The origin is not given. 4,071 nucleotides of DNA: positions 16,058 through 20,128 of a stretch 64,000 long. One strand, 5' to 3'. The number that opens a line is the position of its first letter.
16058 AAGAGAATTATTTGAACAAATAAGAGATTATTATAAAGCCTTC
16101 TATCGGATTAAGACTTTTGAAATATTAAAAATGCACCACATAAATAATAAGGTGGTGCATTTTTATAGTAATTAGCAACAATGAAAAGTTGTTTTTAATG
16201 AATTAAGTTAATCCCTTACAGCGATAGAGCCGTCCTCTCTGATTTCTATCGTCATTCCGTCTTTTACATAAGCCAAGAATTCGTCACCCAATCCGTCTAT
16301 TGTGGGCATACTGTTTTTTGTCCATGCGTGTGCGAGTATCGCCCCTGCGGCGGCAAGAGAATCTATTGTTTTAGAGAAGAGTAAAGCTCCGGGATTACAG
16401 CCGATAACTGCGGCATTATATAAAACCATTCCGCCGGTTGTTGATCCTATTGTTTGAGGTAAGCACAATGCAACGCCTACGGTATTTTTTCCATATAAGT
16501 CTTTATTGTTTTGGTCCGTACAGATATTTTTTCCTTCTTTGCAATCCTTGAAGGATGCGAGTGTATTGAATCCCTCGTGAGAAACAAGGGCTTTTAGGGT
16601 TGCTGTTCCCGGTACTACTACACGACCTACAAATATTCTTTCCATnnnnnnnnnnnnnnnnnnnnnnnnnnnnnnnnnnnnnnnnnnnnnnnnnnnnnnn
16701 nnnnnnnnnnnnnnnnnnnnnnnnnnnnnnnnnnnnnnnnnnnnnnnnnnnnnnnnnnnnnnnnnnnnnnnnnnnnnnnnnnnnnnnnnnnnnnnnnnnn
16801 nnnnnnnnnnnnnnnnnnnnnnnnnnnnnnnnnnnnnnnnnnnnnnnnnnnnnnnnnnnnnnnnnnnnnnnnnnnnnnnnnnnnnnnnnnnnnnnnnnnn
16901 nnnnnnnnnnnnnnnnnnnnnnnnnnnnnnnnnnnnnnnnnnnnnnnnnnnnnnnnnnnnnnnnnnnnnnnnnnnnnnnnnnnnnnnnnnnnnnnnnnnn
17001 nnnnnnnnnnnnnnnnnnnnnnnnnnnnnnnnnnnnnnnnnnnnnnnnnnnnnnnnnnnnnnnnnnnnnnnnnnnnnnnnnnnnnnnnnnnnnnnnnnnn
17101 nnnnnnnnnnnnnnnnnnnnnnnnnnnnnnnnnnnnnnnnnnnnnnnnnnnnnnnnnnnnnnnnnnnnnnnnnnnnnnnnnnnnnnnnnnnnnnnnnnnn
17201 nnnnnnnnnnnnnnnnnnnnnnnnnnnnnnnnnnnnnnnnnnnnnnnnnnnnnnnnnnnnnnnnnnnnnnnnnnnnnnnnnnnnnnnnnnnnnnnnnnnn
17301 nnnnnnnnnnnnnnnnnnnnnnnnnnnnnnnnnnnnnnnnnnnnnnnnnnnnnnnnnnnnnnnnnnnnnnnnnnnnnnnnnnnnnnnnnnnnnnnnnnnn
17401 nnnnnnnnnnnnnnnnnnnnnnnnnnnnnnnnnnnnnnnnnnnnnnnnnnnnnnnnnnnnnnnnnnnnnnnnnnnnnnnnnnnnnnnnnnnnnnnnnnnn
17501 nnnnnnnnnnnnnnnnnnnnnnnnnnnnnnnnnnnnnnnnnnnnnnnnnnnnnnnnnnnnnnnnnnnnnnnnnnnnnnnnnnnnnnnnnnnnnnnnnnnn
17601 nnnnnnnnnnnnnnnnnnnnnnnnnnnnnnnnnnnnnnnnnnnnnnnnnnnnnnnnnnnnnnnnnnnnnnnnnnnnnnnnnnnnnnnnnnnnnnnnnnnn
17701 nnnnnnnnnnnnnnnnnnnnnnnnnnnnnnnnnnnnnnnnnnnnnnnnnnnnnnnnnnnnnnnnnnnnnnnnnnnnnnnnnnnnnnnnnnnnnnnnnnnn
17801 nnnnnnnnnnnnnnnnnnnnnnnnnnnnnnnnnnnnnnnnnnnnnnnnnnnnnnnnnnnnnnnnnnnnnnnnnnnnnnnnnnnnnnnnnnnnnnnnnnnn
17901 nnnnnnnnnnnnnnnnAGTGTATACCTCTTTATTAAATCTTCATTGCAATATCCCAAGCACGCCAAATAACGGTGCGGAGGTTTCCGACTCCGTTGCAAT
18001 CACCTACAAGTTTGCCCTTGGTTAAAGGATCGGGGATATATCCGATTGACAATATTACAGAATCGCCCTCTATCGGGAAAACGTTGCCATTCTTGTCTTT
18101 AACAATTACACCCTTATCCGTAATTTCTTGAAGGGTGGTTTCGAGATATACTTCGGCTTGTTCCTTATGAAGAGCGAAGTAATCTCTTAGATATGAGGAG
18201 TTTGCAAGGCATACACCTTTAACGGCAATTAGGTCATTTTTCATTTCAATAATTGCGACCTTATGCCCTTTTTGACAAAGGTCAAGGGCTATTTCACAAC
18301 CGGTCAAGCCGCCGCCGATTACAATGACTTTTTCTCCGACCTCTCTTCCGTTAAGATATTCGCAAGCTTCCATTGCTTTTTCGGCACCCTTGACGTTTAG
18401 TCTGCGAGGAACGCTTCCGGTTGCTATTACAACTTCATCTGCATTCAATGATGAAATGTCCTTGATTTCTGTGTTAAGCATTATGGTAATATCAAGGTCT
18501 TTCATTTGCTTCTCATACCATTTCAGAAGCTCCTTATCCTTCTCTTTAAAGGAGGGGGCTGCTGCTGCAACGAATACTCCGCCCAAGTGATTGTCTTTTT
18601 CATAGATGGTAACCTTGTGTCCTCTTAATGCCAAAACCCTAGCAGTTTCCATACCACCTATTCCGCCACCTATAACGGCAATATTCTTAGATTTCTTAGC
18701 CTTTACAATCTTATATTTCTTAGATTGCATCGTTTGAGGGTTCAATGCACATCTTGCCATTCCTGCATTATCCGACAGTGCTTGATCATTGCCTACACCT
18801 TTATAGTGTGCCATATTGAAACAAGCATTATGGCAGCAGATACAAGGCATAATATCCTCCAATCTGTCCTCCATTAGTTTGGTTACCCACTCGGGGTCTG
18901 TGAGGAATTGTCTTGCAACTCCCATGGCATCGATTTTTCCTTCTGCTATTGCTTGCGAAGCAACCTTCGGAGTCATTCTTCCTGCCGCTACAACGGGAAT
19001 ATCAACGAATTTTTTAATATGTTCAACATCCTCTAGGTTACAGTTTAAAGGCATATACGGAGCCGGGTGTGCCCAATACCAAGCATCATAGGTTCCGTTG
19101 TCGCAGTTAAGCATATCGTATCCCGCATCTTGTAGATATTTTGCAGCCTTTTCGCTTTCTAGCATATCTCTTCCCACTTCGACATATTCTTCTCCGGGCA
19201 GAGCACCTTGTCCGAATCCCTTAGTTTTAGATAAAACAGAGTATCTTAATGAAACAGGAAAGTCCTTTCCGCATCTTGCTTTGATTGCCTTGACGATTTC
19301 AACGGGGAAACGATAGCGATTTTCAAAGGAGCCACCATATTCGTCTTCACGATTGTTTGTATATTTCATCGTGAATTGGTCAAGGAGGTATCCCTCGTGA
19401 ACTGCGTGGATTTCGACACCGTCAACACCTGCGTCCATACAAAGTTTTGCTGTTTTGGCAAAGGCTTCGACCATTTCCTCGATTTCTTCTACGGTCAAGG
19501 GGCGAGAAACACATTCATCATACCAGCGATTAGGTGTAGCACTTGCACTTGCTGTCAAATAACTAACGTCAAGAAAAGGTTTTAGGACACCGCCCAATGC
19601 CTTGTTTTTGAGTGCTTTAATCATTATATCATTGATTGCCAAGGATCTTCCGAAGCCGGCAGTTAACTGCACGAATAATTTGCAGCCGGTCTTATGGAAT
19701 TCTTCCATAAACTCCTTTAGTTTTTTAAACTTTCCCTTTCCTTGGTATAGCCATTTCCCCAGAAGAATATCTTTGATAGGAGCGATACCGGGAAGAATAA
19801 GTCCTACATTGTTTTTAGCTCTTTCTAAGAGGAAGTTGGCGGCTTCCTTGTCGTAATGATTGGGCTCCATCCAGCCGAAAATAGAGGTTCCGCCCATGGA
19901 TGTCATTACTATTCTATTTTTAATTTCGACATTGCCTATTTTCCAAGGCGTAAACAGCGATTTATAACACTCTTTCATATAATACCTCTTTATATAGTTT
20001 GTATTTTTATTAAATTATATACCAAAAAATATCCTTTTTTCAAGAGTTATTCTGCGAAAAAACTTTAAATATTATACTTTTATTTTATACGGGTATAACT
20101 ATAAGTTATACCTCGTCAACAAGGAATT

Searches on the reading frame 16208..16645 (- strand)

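Call 41: search_protein_families(library=pfam, proteins=[window:16208-16645:-], max_evalue=0.01)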
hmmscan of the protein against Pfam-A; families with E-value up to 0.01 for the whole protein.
window:16208-16645:- (145 aa): 1 family
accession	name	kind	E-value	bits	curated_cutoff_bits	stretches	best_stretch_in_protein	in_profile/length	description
PF01989.23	AcnX_swivel_put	-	3.5e-12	46.4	27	1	43-106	14-76/80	Aconitase X swivel domain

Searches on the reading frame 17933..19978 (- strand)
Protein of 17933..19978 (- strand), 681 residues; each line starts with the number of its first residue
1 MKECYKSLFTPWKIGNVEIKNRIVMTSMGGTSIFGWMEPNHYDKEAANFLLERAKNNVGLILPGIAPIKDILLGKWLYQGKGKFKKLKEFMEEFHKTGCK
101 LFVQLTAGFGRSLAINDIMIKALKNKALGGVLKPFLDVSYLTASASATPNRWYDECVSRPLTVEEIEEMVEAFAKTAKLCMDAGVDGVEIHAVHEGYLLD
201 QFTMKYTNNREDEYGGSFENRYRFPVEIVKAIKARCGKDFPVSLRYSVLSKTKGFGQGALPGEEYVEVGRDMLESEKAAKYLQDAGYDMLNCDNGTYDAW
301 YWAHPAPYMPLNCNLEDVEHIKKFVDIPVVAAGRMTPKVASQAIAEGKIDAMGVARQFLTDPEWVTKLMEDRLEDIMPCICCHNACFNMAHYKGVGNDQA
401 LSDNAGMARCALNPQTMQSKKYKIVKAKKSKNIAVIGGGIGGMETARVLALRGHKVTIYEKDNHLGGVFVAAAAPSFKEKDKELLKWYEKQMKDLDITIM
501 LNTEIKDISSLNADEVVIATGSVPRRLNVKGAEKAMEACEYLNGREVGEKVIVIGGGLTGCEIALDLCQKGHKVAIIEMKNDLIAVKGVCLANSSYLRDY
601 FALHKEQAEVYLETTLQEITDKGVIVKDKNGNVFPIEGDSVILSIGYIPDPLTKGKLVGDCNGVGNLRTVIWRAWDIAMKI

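Call 22: search_protein_families(library=pfam, proteins=[window:17933-19978:-])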
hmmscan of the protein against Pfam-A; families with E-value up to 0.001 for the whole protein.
window:17933-19978:- (681 aa): 19 families
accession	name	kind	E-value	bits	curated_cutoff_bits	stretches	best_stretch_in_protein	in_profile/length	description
PF00724.26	Oxidored_FMN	-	3.3e-59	201.3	27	1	7-372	1-339/342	NADH:flavin oxidoreductase / NADH oxidase family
PF07992.20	Pyr_redox_2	-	1.4e-39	136.7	26.1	2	432-653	2-243/291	Pyridine nucleotide-disulphide oxidoreductase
PF13738.12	Pyr_redox_3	-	3.9e-20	72.7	30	1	510-650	122-270/305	Pyridine nucleotide-disulphide oxidoreductase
PF00070.33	Pyr_redox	-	1.4e-16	61.2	22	2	550-623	1-70/82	Pyridine nucleotide-disulphide oxidoreductase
PF01266.30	DAO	-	1.3e-15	58.2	27.9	2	550-583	1-34/353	FAD dependent oxidoreductase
PF13450.12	NAD_binding_8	-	1.9e-13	50.9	21.9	1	435-468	1-34/68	NAD(P)-binding Rossmann-like domain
PF01134.28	GIDA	-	9.5e-11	41.8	22.1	1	550-586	1-37/391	Glucose inhibited division protein A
PF12831.13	FAD_oxidored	-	1e-09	38.7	27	1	433-480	2-49/416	FAD dependent oxidoreductase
PF00890.30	FAD_binding_2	-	1.1e-08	35.2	20.4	0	433-472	2-41/414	FAD binding domain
PF02737.24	3HCDH_N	-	2.1e-08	34.7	22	0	432-516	1-82/180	3-hydroxyacyl-CoA dehydrogenase, NAD binding domain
PF13434.12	Lys_Orn_oxgnase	-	5.7e-07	29.4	21.3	1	498-579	133-221/339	L-lysine 6-monooxygenase/L-ornithine 5-monooxygenase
PF03486.20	HI0933_like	-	7.5e-07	29.3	50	0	432-466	2-36/244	HI0933-like protein Rossmann domain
PF06690.17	HcgC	-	1e-05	25.7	31.4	0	532-584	26-78/248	FeGP cofactor biosynthesis protein, methyltransferase HcgC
PF01210.29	NAD_Gly3P_dh_N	-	1.2e-05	25.8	23.1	0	550-612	1-63/158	NAD-dependent glycerol-3-phosphate dehydrogenase N-terminus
PF01262.27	AlaDh_PNT_C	-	3.1e-05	23.9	23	0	419-464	17-62/214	Alanine dehydrogenase/PNT, C-terminal domain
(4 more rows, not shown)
